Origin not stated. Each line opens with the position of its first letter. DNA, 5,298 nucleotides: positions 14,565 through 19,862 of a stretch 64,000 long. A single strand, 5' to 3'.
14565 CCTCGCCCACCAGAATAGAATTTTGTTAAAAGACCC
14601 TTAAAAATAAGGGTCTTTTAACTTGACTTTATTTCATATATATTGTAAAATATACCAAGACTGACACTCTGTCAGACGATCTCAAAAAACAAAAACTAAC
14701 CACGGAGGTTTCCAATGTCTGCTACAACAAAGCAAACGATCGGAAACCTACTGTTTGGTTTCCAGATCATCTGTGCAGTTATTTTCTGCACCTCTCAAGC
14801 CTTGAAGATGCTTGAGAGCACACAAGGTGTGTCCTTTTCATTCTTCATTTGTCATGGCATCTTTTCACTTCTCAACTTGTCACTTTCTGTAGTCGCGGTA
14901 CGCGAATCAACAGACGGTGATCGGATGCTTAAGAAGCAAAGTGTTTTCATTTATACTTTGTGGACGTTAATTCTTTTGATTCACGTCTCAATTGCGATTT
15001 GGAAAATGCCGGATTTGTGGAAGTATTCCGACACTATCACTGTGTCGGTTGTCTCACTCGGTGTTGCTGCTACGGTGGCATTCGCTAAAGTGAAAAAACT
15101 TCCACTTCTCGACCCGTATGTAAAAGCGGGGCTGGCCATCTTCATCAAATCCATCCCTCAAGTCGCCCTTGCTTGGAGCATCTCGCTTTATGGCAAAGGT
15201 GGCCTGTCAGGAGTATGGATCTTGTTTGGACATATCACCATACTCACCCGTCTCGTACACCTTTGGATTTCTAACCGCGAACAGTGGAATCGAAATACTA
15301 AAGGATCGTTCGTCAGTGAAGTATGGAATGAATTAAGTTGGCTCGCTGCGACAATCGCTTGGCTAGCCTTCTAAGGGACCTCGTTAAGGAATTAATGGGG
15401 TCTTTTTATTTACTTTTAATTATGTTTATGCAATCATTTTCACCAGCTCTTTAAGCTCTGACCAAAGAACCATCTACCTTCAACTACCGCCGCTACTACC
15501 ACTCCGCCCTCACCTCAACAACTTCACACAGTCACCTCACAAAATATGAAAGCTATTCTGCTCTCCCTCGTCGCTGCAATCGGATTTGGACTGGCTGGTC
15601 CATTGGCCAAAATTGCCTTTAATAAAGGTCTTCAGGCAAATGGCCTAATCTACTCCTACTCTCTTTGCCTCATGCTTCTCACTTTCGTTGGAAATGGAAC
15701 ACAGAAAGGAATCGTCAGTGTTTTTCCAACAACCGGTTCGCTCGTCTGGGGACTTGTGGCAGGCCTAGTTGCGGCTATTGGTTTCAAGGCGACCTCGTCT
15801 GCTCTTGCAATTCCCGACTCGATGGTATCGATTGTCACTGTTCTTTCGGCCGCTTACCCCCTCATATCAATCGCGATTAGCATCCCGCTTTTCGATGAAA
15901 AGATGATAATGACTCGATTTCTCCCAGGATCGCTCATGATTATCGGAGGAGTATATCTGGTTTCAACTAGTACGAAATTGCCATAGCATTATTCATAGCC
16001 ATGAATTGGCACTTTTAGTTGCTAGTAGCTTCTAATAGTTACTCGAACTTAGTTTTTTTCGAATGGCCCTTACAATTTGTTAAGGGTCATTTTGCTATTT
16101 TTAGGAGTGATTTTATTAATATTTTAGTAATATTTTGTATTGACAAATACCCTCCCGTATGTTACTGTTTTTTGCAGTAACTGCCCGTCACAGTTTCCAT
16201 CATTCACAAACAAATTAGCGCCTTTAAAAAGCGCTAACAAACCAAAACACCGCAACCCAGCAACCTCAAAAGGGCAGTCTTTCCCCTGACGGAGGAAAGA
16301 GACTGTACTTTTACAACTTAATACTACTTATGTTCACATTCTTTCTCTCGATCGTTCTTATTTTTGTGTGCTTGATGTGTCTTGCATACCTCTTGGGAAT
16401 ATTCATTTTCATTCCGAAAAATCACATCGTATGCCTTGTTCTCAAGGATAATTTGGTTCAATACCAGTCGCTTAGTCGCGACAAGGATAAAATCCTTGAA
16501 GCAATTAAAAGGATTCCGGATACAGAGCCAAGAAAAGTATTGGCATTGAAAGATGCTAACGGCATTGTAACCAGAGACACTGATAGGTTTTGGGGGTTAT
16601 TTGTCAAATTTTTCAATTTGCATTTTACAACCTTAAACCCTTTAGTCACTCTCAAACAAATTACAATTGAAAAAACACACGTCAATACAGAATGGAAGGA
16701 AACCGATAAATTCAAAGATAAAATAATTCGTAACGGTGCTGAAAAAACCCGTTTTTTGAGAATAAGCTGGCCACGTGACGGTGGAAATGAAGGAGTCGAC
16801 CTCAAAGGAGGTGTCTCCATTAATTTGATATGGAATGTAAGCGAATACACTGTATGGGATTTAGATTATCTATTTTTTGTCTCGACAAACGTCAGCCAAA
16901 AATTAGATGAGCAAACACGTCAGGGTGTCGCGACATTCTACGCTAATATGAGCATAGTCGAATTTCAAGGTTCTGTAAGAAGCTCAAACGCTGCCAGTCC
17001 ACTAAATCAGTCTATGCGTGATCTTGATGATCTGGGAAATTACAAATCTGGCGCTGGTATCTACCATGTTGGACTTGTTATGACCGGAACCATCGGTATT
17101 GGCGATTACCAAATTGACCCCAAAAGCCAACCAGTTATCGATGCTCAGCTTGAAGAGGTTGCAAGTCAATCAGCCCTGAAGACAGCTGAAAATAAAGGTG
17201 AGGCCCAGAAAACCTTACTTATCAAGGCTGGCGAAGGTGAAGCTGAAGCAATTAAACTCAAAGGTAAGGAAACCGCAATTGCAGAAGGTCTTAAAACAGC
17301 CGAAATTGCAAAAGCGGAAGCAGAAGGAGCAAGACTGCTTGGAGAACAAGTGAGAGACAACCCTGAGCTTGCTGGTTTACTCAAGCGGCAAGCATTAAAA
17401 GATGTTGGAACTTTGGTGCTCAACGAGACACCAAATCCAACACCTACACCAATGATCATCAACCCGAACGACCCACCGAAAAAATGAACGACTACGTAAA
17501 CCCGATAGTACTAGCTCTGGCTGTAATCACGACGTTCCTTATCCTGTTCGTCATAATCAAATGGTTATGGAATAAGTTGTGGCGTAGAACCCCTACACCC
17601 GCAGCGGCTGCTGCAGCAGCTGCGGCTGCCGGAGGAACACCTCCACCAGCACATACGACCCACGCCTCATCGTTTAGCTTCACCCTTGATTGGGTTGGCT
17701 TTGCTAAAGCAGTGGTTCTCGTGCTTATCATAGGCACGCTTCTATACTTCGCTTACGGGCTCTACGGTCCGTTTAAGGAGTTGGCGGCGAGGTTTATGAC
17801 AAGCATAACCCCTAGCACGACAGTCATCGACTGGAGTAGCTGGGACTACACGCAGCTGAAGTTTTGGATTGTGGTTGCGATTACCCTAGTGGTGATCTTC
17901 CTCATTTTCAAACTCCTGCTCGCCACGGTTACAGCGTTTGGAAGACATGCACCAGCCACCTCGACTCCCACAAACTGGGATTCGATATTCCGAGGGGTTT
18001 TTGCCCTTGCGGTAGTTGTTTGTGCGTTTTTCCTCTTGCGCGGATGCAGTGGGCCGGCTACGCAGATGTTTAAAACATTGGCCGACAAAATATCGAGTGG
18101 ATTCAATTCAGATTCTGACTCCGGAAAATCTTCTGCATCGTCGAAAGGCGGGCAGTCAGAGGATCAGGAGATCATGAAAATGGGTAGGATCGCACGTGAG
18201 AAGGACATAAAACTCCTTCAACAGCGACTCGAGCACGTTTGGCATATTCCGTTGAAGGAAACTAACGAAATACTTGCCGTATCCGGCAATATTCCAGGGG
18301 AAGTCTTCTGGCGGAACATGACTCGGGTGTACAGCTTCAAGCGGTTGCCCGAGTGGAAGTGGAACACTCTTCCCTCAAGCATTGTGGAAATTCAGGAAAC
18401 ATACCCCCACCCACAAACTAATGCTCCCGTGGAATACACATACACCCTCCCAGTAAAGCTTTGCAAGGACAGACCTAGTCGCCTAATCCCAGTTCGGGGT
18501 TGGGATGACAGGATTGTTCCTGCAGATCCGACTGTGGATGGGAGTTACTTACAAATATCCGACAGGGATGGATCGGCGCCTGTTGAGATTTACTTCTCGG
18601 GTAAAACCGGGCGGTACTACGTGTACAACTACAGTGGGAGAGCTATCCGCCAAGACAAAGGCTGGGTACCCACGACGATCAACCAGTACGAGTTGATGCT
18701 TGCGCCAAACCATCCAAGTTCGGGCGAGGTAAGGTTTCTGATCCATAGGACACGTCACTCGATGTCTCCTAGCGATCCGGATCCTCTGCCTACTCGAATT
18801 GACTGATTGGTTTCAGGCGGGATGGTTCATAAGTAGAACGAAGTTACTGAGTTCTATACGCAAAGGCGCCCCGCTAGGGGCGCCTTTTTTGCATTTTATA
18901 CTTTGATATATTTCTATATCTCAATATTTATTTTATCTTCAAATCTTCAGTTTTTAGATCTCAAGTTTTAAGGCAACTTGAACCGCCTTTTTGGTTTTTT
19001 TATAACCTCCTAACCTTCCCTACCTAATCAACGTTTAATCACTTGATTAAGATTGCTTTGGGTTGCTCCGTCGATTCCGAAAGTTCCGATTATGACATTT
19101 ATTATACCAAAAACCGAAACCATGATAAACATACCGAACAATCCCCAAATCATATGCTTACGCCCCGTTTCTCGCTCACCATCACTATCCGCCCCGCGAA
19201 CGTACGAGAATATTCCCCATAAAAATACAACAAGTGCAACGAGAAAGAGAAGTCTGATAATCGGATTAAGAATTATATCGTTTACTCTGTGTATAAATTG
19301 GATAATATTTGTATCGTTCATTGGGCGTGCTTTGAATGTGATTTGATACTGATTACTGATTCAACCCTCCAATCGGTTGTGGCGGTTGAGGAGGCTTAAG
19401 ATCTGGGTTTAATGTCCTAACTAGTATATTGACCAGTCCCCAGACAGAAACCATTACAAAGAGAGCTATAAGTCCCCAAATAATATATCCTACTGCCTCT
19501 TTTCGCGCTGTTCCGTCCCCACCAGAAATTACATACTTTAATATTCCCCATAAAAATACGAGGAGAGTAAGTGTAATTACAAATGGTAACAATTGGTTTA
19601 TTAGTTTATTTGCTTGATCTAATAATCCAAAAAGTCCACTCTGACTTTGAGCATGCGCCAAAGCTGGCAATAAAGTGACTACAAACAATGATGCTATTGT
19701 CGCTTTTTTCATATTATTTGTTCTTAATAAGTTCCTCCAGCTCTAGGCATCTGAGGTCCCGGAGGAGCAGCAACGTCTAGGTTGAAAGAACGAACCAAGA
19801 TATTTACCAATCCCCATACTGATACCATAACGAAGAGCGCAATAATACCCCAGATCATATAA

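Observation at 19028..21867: Tandem array of seven TrbC/VirB2-like pilin paralogs with no type IV secretion machinery nearby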

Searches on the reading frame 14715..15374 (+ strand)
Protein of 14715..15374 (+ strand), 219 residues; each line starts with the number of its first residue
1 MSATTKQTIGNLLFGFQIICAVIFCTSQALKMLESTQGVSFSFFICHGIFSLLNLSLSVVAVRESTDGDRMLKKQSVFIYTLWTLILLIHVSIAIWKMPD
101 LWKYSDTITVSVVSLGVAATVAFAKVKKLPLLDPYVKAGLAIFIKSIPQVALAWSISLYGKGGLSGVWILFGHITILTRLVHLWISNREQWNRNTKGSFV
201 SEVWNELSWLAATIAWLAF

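Call 19: search_protein_families(library=pfam, proteins=[window:14715-15374:+], max_evalue=0.1)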
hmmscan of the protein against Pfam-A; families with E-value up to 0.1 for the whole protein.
window:14715-15374:+ (219 aa): 1 family
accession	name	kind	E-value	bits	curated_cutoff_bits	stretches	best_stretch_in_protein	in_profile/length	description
PF16316.10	DUF4956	-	0.075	13.2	30.6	1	7-64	17-71/169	Domain of unknown function (DUF4956)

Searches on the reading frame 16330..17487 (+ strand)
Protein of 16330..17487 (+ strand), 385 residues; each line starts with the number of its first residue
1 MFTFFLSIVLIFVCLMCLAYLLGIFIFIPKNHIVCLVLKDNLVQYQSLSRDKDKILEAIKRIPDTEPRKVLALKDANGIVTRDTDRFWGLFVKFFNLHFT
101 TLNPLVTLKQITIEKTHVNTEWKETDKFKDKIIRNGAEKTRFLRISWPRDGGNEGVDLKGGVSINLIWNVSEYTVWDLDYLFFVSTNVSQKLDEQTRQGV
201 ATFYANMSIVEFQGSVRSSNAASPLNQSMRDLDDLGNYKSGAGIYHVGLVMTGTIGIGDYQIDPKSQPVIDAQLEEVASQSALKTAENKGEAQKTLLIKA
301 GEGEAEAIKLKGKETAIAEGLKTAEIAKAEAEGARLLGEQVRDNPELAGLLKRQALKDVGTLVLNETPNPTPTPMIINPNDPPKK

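Call 7: search_protein_families(library=pfam, proteins=[window:16330-17487:+], max_evalue=0.001)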
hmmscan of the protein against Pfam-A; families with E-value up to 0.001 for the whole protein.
window:16330-17487:+ (385 aa): 0 families

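Call 19: search_protein_families(library=pfam, proteins=[window:16330-17487:+], max_evalue=0.1)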
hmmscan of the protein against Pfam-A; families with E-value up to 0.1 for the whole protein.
window:16330-17487:+ (385 aa): 1 family
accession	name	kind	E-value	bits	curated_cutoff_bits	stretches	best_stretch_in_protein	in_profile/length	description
PF21477.3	FERM_C_FAK1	-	0.03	15.3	27.7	1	246-321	10-81/99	FAK1/PYK2, FERM domain C-lobe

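Call 47: search_protein_families(library=ncbifam, proteins=[window:16330-17487:+], max_evalue=0.01)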
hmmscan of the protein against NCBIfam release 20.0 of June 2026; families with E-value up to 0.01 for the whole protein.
window:16330-17487:+ (385 aa): 0 families

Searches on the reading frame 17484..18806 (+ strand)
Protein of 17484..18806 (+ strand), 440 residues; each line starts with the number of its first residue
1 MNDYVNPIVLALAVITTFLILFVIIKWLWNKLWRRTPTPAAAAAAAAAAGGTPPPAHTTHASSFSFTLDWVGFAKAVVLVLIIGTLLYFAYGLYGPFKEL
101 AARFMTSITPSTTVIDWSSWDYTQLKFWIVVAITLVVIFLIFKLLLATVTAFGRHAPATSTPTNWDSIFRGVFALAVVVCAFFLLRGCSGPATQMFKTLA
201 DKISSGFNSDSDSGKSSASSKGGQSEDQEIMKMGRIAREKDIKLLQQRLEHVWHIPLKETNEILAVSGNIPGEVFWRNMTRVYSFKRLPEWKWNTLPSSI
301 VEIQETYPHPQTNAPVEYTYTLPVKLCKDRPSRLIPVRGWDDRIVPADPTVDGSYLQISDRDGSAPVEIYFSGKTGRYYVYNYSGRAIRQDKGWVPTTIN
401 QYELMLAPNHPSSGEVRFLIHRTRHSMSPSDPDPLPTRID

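Call 7: search_protein_families(library=pfam, proteins=[window:17484-18806:+], max_evalue=0.001)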
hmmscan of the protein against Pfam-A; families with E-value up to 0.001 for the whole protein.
window:17484-18806:+ (440 aa): 0 families

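Call 19: search_protein_families(library=pfam, proteins=[window:17484-18806:+], max_evalue=0.1)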
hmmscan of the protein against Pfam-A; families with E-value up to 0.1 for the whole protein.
window:17484-18806:+ (440 aa): 1 family
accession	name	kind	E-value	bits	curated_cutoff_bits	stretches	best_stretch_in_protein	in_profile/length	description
PF04277.18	OAD_gamma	-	0.035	15.2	27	0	9-56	8-55/76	Oxaloacetate decarboxylase, gamma chain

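Call 47: search_protein_families(library=ncbifam, proteins=[window:17484-18806:+], max_evalue=0.01)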
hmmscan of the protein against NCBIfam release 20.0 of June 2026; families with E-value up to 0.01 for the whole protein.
window:17484-18806:+ (440 aa): 0 families

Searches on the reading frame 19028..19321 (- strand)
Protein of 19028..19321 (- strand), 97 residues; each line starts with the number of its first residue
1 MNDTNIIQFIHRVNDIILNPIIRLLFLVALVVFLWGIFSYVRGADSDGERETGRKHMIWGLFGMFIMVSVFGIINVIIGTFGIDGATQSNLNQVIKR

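Call 3: search_protein_families(library=pfam, proteins=[window:19028-19321:-], max_evalue=1)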
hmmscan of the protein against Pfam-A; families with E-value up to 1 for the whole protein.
window:19028-19321:- (97 aa): 3 families
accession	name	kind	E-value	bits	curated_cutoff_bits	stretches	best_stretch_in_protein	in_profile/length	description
PF18895.5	T4SS_pilin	-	1.8e-07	31.6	26.6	1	17-77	12-71/71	Type IV secretion system pilin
PF16015.10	Promethin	-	0.12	12.6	27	1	16-41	75-100/106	Promethin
PF00335.26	Tetraspanin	-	0.12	12.5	32.1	1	24-90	4-72/225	Tetraspanin family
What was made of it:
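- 19028..19321 (-): p1, D-type pilin-like gene (last in the array), which almost always lacks a signal peptide. PF18895 31.6 bits (call 3).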

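Call 4: search_protein_families(library=ncbifam, proteins=[window:19028-19321:-], max_evalue=1)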
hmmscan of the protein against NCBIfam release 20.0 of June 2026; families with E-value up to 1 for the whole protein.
window:19028-19321:- (97 aa): 5 families
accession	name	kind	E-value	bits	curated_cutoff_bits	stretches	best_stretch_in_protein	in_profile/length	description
NF045849.1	ICE_MMCAP2_0565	equivalog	6.3e-09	35.4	40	1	15-80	14-79/80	Mbov_0395 family pilin-like conjugal transfer protein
NF037996.1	B-4DMT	subfamily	0.0003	20.6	100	1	24-92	40-108/139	B-4DMT family transporter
NF047440.1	LA3751_2_3_fam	subfamily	0.016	14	200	1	29-78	198-243/460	LA_3751/LA_3752 family putative glycosyltransferase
NF033883.1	conj_TraQ_IncI1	equivalog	0.048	13.5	80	1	6-80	2-80/175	conjugal transfer protein TraQ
TIGR03943.1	TIGR03943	equivalog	0.13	11.6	88.8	1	21-92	13-88/221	TIGR03943 family putative permease subunit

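Call 90: search_protein_representatives(alignment_id=A1)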
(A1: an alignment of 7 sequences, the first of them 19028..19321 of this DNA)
Query: 7 sequences, 113 profile positions. Proteins with E-value up to 0.001 (for the whole library): 51493; up to 1e-10: 7170; up to 1e-30: 72. The best 150 are listed.
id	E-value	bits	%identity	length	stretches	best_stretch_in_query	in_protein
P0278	1.2e-58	212.0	-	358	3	8-111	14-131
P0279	8.4e-57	206.0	-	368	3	20-105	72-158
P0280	1.6e-56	205.1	-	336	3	19-105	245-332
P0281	3.6e-55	200.7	-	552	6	29-95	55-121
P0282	1.7e-54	198.6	-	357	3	13-111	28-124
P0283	7.4e-54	196.5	-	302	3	20-108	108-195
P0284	1.6e-53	195.4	-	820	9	33-91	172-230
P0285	3.9e-51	187.7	-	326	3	19-102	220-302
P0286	1.7e-49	182.5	-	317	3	17-107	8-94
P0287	2.4e-49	181.9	-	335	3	5-100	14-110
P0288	7.5e-49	180.4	-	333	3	22-103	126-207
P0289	1.5e-48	179.4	-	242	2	6-107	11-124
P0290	6.6e-46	170.9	-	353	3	28-103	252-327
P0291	3.8e-45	168.4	-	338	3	13-104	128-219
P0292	3.0e-44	165.5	-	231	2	8-104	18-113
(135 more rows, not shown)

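Call 96: search_protein_families(library=ncbifam, alignment_id=A7, max_evalue=0.001)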
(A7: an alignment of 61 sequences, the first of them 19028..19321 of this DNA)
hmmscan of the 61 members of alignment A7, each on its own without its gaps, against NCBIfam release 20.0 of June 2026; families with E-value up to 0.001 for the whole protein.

A. member 1, window:19028-19321:- (97 aa): 2 families
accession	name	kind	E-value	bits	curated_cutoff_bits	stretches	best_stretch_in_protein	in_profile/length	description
NF045849.1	ICE_MMCAP2_0565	equivalog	6.3e-09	35.4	40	1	15-80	14-79/80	Mbov_0395 family pilin-like conjugal transfer protein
NF037996.1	B-4DMT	subfamily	0.0003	20.6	100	1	24-92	40-108/139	B-4DMT family transporter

B. families by the number of members that match (of 61 scanned): 3 families
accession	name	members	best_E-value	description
NF045849.1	ICE_MMCAP2_0565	61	2.8e-11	Mbov_0395 family pilin-like conjugal transfer protein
NF037996.1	B-4DMT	4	3.2e-05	B-4DMT family transporter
TIGR03943.1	TIGR03943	1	0.00066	TIGR03943 family putative permease subunit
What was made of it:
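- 19028..19321 (-): 61 of 61 match NCBIfam NF045849, the Mycoplasma ICE pilin-like protein, best E 2.8e-11 (call 96).
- Closest known: Mbov_0395 family pilin-like conjugal transfer protein of Mycoplasma ICEs. Same: All 61 D-type orthologues match it (best E 2.8e-11), and all seven window proteins match at E 6e-9 to 2e-3 (calls 4, 96).
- D-type orthologues: 61 of 61 match a Mycoplasma ICE pilin-like conjugal transfer family (call 96). 61 of 61 D-type orthologues hit a Mycoplasma ICE conjugal-transfer family (call 96).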

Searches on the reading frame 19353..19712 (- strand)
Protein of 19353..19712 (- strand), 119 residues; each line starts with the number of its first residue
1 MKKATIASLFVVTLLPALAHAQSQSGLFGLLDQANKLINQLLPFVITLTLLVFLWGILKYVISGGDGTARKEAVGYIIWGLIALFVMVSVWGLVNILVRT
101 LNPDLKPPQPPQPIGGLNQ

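Call 3: search_protein_families(library=pfam, proteins=[window:19353-19712:-], max_evalue=1)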
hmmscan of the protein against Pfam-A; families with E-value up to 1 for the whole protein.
window:19353-19712:- (119 aa): 4 families
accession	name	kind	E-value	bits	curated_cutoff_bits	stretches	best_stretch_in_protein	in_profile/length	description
PF18895.5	T4SS_pilin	-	2.5e-08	34.3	26.6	1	24-97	2-71/71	Type IV secretion system pilin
PF04956.18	TrbC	-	0.021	15.5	27.9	1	3-85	12-89/98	TrbC/VIRB2 pilin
PF06570.16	DUF1129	-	0.05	13.7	29.1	1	45-107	114-181/207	Protein of unknown function (DUF1129)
PF00122.25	E1-E2_ATPase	-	0.32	10.9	28.1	1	25-58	106-139/181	E1-E2 ATPase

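Call 4: search_protein_families(library=ncbifam, proteins=[window:19353-19712:-], max_evalue=1)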
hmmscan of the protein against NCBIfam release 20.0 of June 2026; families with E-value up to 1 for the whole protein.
window:19353-19712:- (119 aa): 9 families
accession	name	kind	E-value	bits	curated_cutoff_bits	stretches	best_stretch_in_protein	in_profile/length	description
NF045849.1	ICE_MMCAP2_0565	equivalog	9.5e-05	22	40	1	32-99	11-78/80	Mbov_0395 family pilin-like conjugal transfer protein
TIGR00915.1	2A0602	subfamily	0.0046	14.9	940.35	1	46-101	974-1031/1050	efflux RND transporter permease subunit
NF007842.1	PRK10555.1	equivalog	0.005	14.7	1854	1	45-100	971-1028/1036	multidrug efflux RND transporter permease AcrD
NF000282.2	RND_permease_1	subfamily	0.029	12.3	1250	1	46-87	973-1015/1029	multidrug efflux RND transporter permease subunit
NF011706.2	PRK15127.1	equivalog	0.03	12.1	2150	1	45-87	974-1017/1049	multidrug efflux RND transporter permease subunit AcrB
NF004873.0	PRK06231.1-3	equivalog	0.038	13.5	220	1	6-55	20-69/208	F0F1 ATP synthase subunit B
NF007905.0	PRK10614.1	equivalog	0.15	9.6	1774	1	44-84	951-992/1025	multidrug efflux RND transporter permease subunit MdtC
NF010318.0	PRK13755.1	equivalog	0.16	12.3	170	0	6-56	18-68/140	organomercurial transporter MerC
NF033784.1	transport_merC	equivalog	0.17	12.2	140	1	5-58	14-67/123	organomercurial transporter MerC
